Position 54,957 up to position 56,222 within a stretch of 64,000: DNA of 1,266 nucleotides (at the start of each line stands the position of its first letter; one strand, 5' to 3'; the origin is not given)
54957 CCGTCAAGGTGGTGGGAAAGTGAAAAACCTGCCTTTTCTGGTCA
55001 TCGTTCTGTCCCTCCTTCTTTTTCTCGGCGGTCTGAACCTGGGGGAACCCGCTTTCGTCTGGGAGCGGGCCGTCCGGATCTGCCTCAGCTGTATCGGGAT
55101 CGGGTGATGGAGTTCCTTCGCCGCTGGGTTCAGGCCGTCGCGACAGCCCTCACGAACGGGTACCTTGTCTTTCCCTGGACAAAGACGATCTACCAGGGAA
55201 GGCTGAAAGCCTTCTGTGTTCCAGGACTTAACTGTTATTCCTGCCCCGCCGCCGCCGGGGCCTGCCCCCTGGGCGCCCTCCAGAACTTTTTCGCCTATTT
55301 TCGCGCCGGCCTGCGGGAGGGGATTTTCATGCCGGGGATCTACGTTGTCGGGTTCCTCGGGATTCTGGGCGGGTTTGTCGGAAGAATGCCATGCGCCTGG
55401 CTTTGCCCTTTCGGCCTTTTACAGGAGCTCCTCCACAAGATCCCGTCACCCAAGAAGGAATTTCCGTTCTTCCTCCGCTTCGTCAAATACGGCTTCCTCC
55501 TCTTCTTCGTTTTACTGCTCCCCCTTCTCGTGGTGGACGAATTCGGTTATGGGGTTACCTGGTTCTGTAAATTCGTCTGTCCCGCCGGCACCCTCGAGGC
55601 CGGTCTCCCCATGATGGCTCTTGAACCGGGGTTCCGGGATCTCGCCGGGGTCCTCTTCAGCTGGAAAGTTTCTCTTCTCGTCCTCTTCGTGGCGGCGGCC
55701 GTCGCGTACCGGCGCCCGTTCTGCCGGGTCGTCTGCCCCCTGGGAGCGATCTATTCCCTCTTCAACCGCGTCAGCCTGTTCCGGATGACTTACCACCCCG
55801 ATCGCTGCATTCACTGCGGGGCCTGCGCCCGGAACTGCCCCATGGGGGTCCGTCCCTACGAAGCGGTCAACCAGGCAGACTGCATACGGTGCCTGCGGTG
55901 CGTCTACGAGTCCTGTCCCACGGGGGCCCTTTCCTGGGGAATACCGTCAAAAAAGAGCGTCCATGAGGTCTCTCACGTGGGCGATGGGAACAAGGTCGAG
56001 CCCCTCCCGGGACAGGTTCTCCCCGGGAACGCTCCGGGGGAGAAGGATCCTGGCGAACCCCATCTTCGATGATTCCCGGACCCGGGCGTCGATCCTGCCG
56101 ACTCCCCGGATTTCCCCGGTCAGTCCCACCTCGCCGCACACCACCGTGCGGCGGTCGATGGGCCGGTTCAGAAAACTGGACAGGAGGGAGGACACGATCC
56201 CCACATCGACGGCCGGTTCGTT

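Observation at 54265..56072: A module of TlpA-like periplasmic thioredoxin, a 43-aa CXXC micro-protein and a NapH-like membrane polyferredoxin: candidate transmembrane thiol-reducing relay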

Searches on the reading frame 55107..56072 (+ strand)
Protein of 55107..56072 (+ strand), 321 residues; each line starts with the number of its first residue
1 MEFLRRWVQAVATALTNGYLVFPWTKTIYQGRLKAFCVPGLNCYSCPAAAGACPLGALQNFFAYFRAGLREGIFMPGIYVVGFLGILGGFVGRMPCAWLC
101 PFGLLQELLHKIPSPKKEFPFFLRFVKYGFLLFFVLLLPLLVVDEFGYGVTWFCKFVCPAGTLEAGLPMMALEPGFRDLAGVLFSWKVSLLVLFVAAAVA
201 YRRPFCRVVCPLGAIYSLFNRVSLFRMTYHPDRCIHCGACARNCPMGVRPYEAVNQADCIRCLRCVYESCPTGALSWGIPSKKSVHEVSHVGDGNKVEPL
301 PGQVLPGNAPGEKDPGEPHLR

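Call 3: search_protein_families(library=ncbifam, proteins=[window:55107-56072:+], max_evalue=1)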
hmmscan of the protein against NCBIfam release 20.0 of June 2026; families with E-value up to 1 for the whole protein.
window:55107-56072:+ (321 aa): 49 families (the best 25 are shown)
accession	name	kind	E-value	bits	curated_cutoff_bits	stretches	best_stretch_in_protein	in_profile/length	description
TIGR02163.1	napH_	subfamily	2.1e-15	56.9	213.05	1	185-276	153-252/255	NapH/MauN family ferredoxin-type protein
NF007013.0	PRK09477.1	equivalog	1.8e-12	46.9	234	1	185-280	176-279/286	quinol dehydrogenase ferredoxin subunit NapH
NF046105.1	TransRegNosR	equivalog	2.6e-09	35.9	1000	2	189-265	583-661/680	transcriptional regulator NosR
NF007382.0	PRK09898.1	equivalog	1.8e-08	34.1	213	1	202-276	127-199/208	ferredoxin-like protein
NF038196.1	ferrodoxin_EFR1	subfamily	1.1e-07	32.2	75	1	217-282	168-236/242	EFR1 family ferrodoxin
NF058577.1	FdxA_fam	equivalog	1.2e-07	31.8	65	3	206-247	15-51/52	4Fe-4S ferredoxin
NF045874.1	Vhu_polyferre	exception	3.9e-07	29.2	600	1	206-287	38-116/381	F420-non-reducing hydrogenase associated-polyferredoxin VhuB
TIGR03287.1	methan_mark_16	hypoth_equivalog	2.3e-06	26.3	363.95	1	225-276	295-348/391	methanogenesis marker 16 metalloprotein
TIGR02494.1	PFLE_PFLC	subfamily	2.6e-06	26.9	174.35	1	226-290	42-111/293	glycyl-radical enzyme activating protein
TIGR02912.1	sulfite_red_C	equivalog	8.5e-06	25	324.1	1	222-299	159-239/314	sulfite reductase subunit C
TIGR04395.1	cutC_activ_rSAM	equivalog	1.3e-05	24.7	360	1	225-289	47-116/309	choline TMA-lyase-activating enzyme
TIGR04105.1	FeFe_hydrog_B1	subfamily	1.3e-05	24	450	1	197-247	158-203/462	monomeric [FeFe] hydrogenase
NF040864.1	HgcB_ferredoxin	equivalog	1.5e-05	24.7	99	1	205-247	21-59/93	mercury methylation ferredoxin HgcB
NF045490.1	FdxA_Protbact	equivalog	0.00083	19.6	135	1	205-247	16-53/104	ferredoxin FdxA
TIGR03149.1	cyt_nit_nrfC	equivalog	0.0018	17.7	377.6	1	204-278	100-182/225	cytochrome c nitrite reductase Fe-S protein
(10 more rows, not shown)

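Call 4: search_protein_families(library=pfam, proteins=[window:55107-56072:+], max_evalue=1)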
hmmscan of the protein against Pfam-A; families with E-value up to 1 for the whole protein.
window:55107-56072:+ (321 aa): 14 families
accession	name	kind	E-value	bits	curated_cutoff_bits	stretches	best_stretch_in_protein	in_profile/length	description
PF12801.12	Fer4_5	-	1.1e-14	54.5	22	2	81-120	9-48/48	4Fe-4S binding domain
PF12838.12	Fer4_7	-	3.6e-11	43.8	27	2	205-248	7-52/52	4Fe-4S dicluster domain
PF00037.32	Fer4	-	1.8e-10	40.6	21.1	2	228-248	2-22/24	4Fe-4S binding domain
PF12837.12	Fer4_6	-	3.1e-06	27.3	25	2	231-248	6-23/24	4Fe-4S binding domain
PF13187.11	Fer4_9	-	1.2e-05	25.6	27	2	206-247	8-50/52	4Fe-4S dicluster domain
PF13237.11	Fer4_10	-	2.4e-05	24.6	25.5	2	227-271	2-53/53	4Fe-4S dicluster domain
PF12797.12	Fer4_2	-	5.5e-05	23.3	24.5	2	226-245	2-21/22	4Fe-4S binding domain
PF13484.11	Fer4_16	-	6.1e-05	24.1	30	2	233-248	1-16/66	4Fe-4S double cluster binding domain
PF12800.12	Fer4_4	-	0.00059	20.4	24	1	231-247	1-17/17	4Fe-4S binding domain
PF13183.11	Fer4_8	-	0.00091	20.2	27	2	232-246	3-17/68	4Fe-4S dicluster domain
PF25160.1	LdpA_Fe-S-bd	-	0.0058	16.8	27.6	1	204-247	8-41/49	LdpA Fe-S cluster-binding domain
PF12798.12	Fer4_3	-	0.023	15.9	27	1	234-247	1-14/15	4Fe-4S binding domain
PF13746.11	Fer4_18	-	0.05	14.2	27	1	232-270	59-95/114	4Fe-4S dicluster domain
PF14697.11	Fer4_21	-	0.89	10.2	35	2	230-273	4-55/59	4Fe-4S dicluster domain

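Call 6: find_homologous_proteins(query=window:55107-56072:+)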
Query window:55107-56072:+ (321 aa): 5704 proteins with E <= 0.001 among 8000 candidates; the best 120 are listed.
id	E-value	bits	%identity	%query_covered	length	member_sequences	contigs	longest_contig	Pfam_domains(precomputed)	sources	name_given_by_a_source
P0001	1.3e-221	753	99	100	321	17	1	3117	PF12801.13,PF12837.13,PF00037.33,PF12838.13,PF13187.12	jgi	-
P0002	1.8e-178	611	79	100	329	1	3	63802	PF12801.13,PF00037.33,PF12838.13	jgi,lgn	-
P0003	2.2e-178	611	79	100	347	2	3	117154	PF12801.13,PF00037.33,PF12838.13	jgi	-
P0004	1.6e-151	523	72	97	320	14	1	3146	PF12801.13,PF00037.33,PF12838.13,PF13187.12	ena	-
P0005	7.9e-127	442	61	93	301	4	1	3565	PF12801.13,PF00037.33,PF12838.13,PF13187.12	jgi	jgi:ferredoxin-type protein NapH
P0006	8.2e-127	442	61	92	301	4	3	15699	PF12801.13,PF00037.33,PF13484.12,PF12838.13,PF13237.12,PF13187.12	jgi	jgi:ferredoxin-type protein NapH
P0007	1.2e-125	438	64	91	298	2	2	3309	PF12801.13,PF00037.33,PF12838.13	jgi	jgi:ferredoxin-type protein NapH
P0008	2.6e-125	437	63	93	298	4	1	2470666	PF12801.13,PF00037.33,PF12838.13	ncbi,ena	-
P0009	2.4e-124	433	64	89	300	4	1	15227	PF12801.13,PF00037.33,PF12838.13,PF13187.12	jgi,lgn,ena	-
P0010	3.6e-124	433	61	93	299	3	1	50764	PF12801.13,PF00037.33,PF12838.13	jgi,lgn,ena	-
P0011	1.2e-123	431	63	88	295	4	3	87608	PF12801.13,PF00037.33,PF12838.13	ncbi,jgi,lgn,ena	-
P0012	2.5e-123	430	65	87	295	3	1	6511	PF12801.13,PF00037.33,PF12838.13,PF13187.12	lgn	-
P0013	5.9e-123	429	61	93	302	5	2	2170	PF12801.13,PF12837.13,PF00037.33,PF12838.13,PF13187.12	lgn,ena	-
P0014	7.7e-123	429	63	89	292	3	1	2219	PF12801.13,PF00037.33,PF12838.13,PF13187.12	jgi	jgi:polyferredoxin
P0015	1.4e-122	428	63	88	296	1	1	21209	PF12801.13,PF00037.33,PF12838.13,PF13187.12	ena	-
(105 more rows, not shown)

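Call 8: find_related_loci(query=A1, collection=genome_contigs, flank=6000)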
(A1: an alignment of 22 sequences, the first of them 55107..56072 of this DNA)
Query A1 (321 aa) in genome_contigs; peptide patterns used: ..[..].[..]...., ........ (x = any residue, [..] = any of these).
599 stretches matched a pattern (row limit reached: there are more); 595 encode a relative of the query (tblastn E <= 1e-3); the best 80 are kept; 80 distinct loci.
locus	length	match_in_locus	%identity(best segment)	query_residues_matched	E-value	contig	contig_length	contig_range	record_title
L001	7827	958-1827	61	1-287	8e-121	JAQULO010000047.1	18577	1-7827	MAG: Syntrophales bacterium isolate STD1_132 NODE_6864_length_18577_cov_3.633550_Sandtown_D1, whole genome shotgun seque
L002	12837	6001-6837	65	1-279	1e-117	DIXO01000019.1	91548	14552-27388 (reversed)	MAG TPA_asm: Syntrophaceae bacterium UBA6078 UBA6078_contig_2840, whole genome shotgun sequence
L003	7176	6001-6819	63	4-276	4e-116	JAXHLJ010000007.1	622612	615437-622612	MAG: Desulfotignum sp. isolate Salar_de_Ascotan_soil_MAG_ASO14 contig_1261_polypolish, whole genome shotgun sequence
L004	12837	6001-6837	61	1-279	5e-116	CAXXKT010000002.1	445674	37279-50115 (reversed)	MAG: Syntrophales bacterium isolate 9e353863-e3ae-4afc-92d2-6aad0841dacd genome assembly, contig: contig_2, whole genome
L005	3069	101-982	58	1-304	5e-119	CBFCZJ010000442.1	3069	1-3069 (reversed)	MAG TPA_asm: uncultured Desulfobacterales bacterium isolate SRR6194934_metabat2_34 genome assembly, contig: ERZ781394.14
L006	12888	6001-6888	57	1-293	1e-114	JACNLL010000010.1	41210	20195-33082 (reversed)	MAG: Candidatus Desulfaltia bathyphila NIOZ-UU_NODE_932_length_41210_cov_15.1513, whole genome shotgun sequence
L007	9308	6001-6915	56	5-303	1e-109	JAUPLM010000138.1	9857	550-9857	MAG: Thermodesulfobacteriota bacterium isolate erpe_2018_pw_18hr_WHONDRS-PP48-000091_B_bin.38 scaffold_1286813, whole ge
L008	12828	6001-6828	63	4-279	6e-108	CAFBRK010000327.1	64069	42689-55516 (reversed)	Olavius algarvensis associated proteobacterium Delta 3 isolate mag3:49deedb4-927c-43a8-ad40-04e63e16f3c8 genome assembly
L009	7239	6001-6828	57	2-277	3e-105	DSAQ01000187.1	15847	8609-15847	MAG TPA_asm: Proteobacteria bacterium isolate SpSt-1152 Ga0129302_1001782, whole genome shotgun sequence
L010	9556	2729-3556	56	1-276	2e-102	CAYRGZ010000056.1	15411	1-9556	MAG TPA_asm: uncultured Desulfobulbia bacterium isolate binchicken_co172_12 genome assembly, contig: NODE_3193_length_15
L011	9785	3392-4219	55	1-276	2e-101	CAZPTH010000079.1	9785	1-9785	MAG TPA_asm: uncultured Thermodesulfobacteriota bacterium isolate SRP144503_co3_165 genome assembly, contig: NODE_2277_l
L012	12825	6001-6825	55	2-276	2e-100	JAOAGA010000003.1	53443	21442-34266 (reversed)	MAG: Proteobacteria bacterium isolate SKW305 NODE_3_length_53443_cov_20.476108, whole genome shotgun sequence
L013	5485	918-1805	54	5-301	2e-100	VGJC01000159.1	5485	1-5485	MAG: Candidatus Aminicenantes bacterium isolate K_DeepCast_150m_m1_388 K_DeepCast_150m_m1_388_Ga0194126_10031870, whole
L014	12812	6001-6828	55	1-276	9e-100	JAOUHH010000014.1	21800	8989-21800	MAG: Desulfobulbaceae bacterium isolate 4_1_May_SF_Bin57 4_1_May_SF_Bin57_scaffold_833_c1, whole genome shotgun sequence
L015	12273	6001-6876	53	4-289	2e-99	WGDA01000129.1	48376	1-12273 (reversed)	MAG: Proteobacteria bacterium isolate S145_22 k151_303359, whole genome shotgun sequence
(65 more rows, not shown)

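Call 22: find_encoding_contigs(protein=P0008, flank=8000, max_places=2)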
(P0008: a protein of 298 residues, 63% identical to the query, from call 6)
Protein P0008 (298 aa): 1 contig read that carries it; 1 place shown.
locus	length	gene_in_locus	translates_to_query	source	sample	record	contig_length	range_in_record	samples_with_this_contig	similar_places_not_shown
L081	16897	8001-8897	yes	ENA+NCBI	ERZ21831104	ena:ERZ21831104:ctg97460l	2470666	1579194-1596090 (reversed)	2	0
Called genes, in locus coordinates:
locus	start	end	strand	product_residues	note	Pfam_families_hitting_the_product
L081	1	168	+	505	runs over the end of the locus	PF00590:TP_methylase, PF02602:HEM4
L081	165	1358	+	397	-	PF04055:Radical_SAM, PF13353:Fer4_12 (weak), PF13186:SPASM (weak)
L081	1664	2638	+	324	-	PF00490:ALAD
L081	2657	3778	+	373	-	PF04055:Radical_SAM, PF13186:SPASM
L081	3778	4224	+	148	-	PF13404:HTH_AsnC-type (weak), PF22451:NirdL-like_HTH, PF17805:AsnC_trans_reg2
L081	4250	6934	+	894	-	PF02739:5_3_exonuc_N, PF01367:5_3_exonuc, PF01612:DNA_pol_A_exo1 (weak), PF22619:DNA_polI_exo1, PF00476:DNA_pol_A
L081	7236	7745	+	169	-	PF00578:AhpC-TSA, PF00085:Thioredoxin (weak), PF08534:Redoxin, PF13905:Thioredoxin_8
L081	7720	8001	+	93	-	-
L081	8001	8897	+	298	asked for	PF00037:Fer4 (faint), PF12801:Fer4_5, PF12838:Fer4_7 (weak)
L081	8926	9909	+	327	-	PF13187:Fer4_9 (faint), PF12838:Fer4_7 (weak), PF13247:Fer4_11, PF13237:Fer4_10 (weak)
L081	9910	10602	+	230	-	PF01292:Ni_hydr_CYTB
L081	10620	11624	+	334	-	PF01595:CNNM, PF00571:CBS (weak)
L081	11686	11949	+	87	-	PF04359:DUF493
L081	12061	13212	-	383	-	PF02737:3HCDH_N, PF03446:NAD_binding_2 (faint), PF00725:3HCDH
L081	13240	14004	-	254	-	PF00378:ECH_1, PF16113:ECH_2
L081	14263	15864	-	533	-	PF00753:Lactamase_B, PF23023:Anti-Pycsar_Apyc1 (faint), PF12706:Lactamase_B_2 (faint), PF16661:Lactamase_B_6, PF10996:Beta-Casp, PF07521:RMMBL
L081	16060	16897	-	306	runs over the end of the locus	PF08240:ADH_N, PF16912:Glu_dehyd_C, PF00107:ADH_zinc_N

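Call 24: predict_structure(alignment_id=A2)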
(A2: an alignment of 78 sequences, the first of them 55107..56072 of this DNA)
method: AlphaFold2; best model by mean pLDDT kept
length: 321 residues; sequences in the alignment: 78
mean_pLDDT: 74.7   pTM: 0.71
mean pLDDT of the five models: 74.7, 71.5, 70.7, 70.1, 65.7
residues with pLDDT >= 90: 49; 70-90: 172; 50-70: 55; < 50: 45
segments of 3 or more residues with pLDDT < 50: 32-41, 285-296, 303-310, 315-321
pLDDT, mean of each block of 10 residues (from residue 1): 69 56 61 47 52 76 87 81 71 63 83 83 93 93 80 86 79 81 91 93 90 88 84 83 85 83 75 82 53 47 48 48 43
secondary structure, 60 per line:
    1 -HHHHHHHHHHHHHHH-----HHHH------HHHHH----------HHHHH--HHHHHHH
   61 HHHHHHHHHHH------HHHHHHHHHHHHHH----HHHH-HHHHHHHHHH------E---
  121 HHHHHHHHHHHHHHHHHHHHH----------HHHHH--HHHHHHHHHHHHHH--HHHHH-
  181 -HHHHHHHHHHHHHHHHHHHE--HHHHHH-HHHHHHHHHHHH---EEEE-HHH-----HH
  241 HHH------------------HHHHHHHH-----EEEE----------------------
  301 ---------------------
elements in order: H2-16 H22-25 H32-36 H47-51 H54-71 H78-91 H96-99 H101-110 H121-141 H152-156 H159-172 H175-179 H182-200 H204-209 H211-222 E226-229 H239-243 H262-269 E275-278

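Call 26: fold_search(model_id=the predicted structure, library=pdb)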
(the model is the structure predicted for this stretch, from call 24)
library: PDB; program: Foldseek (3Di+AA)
matches with E <= 10: 25; with E <= 0.001: 0
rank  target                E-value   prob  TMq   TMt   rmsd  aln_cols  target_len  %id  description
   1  8a5e_B                8.5e-02  0.51  0.14  0.11  12.2       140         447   21  Cryo-EM structure of the electron bifurcating Fe-Fe hydrogenase HydABC complex from Acetobacterium woodii in the reduc (released 2023-02-22)
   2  7q4w_B                2.7e-01  0.41  0.15  0.11  12.2       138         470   22  CryoEM structure of electron bifurcating Fe-Fe hydrogenase HydABC complex A. woodii in the oxidised state (released 2023-02-15)
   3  7q4v_B                3.0e-01  0.30  0.14  0.08  12.1       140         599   20  Electron bifurcating hydrogenase - HydABC from A. woodii (released 2023-02-22)
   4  9bt4_H                4.3e-01  0.87  0.14  0.45   4.1        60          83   30  Pyruvate:Ferredoxin Oxidoreductase from Methanosarcina acetivorans (released 2024-10-09)
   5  9bt4_G                4.5e-01  0.85  0.14  0.45   4.7        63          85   30  Pyruvate:Ferredoxin Oxidoreductase from Methanosarcina acetivorans (released 2024-10-09)
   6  9n5u_B                6.9e-01  0.28  0.15  0.08  11.6       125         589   22  Structure of the Thermococcus sibiricus NfnABC complex (released 2025-05-07)
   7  5exe_B                7.6e-01  0.66  0.15  0.15   4.4        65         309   23  Crystal structure of oxalate oxidoreductase from Moorella thermoacetica bound with carboxy-TPP adduct (released 2015-12-30)
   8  5t5m_F                1.1e+00  0.57  0.15  0.14   7.0        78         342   20  TUNGSTEN-CONTAINING FORMYLMETHANOFURAN DEHYDROGENASE FROM METHANOTHERMOBACTER WOLFEII, TRIGONAL FORM AT 2.5 A. (released 2016-10-19)
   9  5c4i_E                1.2e+00  0.54  0.15  0.16   4.2        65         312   22  Structure of an Oxalate Oxidoreductase (released 2015-07-01)
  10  2z8q_A                1.3e+00  0.33  0.12  0.43   5.1        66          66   20  ferredoxin from Pyrococcus furiosus, D14C variant (released 2007-09-18)
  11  5exd_E                1.5e+00  0.47  0.15  0.16   4.2        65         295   22  Crystal structure of oxalate oxidoreductase from Moorella thermoacetica bound with carboxy-di-oxido-methyl-TPP (COOM-T (released 2015-12-30)
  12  6u8y_N                1.6e+00  0.41  0.12  0.20   4.6        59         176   27  Structure of the membrane-bound sulfane sulfur reductase (MBS), an archaeal respiratory membrane complex (released 2020-09-09)
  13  9a4s_A                1.7e+00  0.38  0.12  0.39   5.2        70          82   18  Integrative model of FER-YVFG by crosslinking MS and deep learning (released 2024-09-18)
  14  5t61_j                1.7e+00  0.54  0.14  0.13   6.3        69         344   23  TUNGSTEN-CONTAINING FORMYLMETHANOFURAN DEHYDROGENASE FROM METHANOTHERMOBACTER WOLFEII, TRICLINIC FORM AT 2.55 A (released 2016-10-19)
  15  5exd_H                2.0e+00  0.47  0.16  0.17   4.0        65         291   26  Crystal structure of oxalate oxidoreductase from Moorella thermoacetica bound with carboxy-di-oxido-methyl-TPP (COOM-T (released 2015-12-30)
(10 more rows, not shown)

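Call 27: search_solved_structures(query=A2, max_evalue=0.01)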
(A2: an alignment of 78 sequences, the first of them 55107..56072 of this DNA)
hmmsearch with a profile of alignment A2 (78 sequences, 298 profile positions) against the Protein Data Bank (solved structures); distinct sequences matched with E-value up to 0.01: 4.
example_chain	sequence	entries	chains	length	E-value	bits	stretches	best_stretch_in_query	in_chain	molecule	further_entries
9sfi_O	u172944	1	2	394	5.4e-07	32.8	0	206-285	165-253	Ferredoxin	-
6cz7_B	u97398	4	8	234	0.00045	23.2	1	226-285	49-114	4Fe-4S ferredoxin, iron-sulfur binding domain protein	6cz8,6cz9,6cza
9sw6_G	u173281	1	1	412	0.0019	21.1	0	203-279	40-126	Polyferredoxin protein MvhB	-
7t2r_B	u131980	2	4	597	0.0044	19.9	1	224-276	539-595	NiFe hydrogenase subunit B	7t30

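Call 28: search_solved_structures(query=A2, max_evalue=0.001, show_alignments=1)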
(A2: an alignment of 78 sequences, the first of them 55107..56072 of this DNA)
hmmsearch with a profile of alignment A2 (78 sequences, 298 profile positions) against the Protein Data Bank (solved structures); distinct sequences matched with E-value up to 0.001: 2.
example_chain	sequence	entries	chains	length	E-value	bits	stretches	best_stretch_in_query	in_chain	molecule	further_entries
9sfi_O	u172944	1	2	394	5.4e-07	32.8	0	206-285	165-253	Ferredoxin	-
6cz7_B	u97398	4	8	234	0.00045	23.2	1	226-285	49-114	4Fe-4S ferredoxin, iron-sulfur binding domain protein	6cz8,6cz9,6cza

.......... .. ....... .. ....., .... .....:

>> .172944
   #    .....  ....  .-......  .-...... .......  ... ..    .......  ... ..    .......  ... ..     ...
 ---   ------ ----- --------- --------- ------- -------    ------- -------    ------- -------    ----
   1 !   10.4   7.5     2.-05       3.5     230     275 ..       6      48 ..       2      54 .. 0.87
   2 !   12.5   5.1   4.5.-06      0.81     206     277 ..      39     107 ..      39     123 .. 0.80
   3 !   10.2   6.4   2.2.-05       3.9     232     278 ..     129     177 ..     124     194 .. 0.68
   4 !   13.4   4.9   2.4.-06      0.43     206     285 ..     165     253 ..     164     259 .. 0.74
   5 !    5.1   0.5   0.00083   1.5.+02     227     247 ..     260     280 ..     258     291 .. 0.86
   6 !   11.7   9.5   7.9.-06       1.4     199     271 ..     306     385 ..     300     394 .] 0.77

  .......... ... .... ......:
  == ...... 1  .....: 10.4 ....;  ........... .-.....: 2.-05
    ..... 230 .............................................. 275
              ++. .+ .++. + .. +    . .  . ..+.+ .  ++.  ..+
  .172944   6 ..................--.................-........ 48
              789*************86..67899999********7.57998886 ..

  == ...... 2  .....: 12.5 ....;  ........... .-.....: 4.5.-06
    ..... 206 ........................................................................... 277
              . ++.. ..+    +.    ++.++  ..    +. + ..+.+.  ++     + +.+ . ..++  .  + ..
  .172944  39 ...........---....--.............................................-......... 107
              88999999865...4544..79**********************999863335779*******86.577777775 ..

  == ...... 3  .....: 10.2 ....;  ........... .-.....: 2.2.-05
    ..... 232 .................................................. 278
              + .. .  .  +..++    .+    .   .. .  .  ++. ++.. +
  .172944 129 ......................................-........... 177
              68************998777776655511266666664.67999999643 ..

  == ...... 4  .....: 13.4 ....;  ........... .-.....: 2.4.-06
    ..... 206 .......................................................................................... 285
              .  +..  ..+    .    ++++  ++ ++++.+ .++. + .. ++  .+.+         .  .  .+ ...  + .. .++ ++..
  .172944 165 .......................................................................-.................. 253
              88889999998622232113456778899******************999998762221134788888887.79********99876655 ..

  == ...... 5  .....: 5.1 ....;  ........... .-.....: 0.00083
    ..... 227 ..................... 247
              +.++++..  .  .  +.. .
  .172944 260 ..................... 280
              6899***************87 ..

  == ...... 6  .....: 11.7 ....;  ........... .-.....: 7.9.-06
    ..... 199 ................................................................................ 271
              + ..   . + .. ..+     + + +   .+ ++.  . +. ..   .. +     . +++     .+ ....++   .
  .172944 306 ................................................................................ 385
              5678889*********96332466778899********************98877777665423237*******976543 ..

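Call 56: search_protein_families(library=pfam, proteins=[L081:8926-9909:+, L081:9910-10602:+], max_evalue=0.01)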
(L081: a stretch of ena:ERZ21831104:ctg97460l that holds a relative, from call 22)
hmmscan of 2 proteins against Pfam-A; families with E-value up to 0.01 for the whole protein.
L081:8926-9909:+ (327 aa): 5 families
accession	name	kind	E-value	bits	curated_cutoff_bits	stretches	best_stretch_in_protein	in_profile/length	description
PF13247.11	Fer4_11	-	4.5e-16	59.3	26.2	1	119-226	3-99/100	4Fe-4S dicluster domain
PF12838.12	Fer4_7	-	7.5e-13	49.2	27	1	45-142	2-52/52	4Fe-4S dicluster domain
PF13237.11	Fer4_10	-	1.5e-07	31.6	25.5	1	151-218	2-53/53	4Fe-4S dicluster domain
PF13187.11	Fer4_9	-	4.5e-05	23.8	27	0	125-170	1-49/52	4Fe-4S dicluster domain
PF10518.14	TAT_signal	-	6e-05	23.2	22.7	1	3-23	1-21/21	TAT (twin-arginine translocation) pathway signal sequence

L081:9910-10602:+ (230 aa): 1 family
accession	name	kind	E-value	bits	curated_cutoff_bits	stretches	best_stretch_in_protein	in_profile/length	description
PF01292.26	Ni_hydr_CYTB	-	3.3e-20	73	30.1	1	17-203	3-178/179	Prokaryotic cytochrome b561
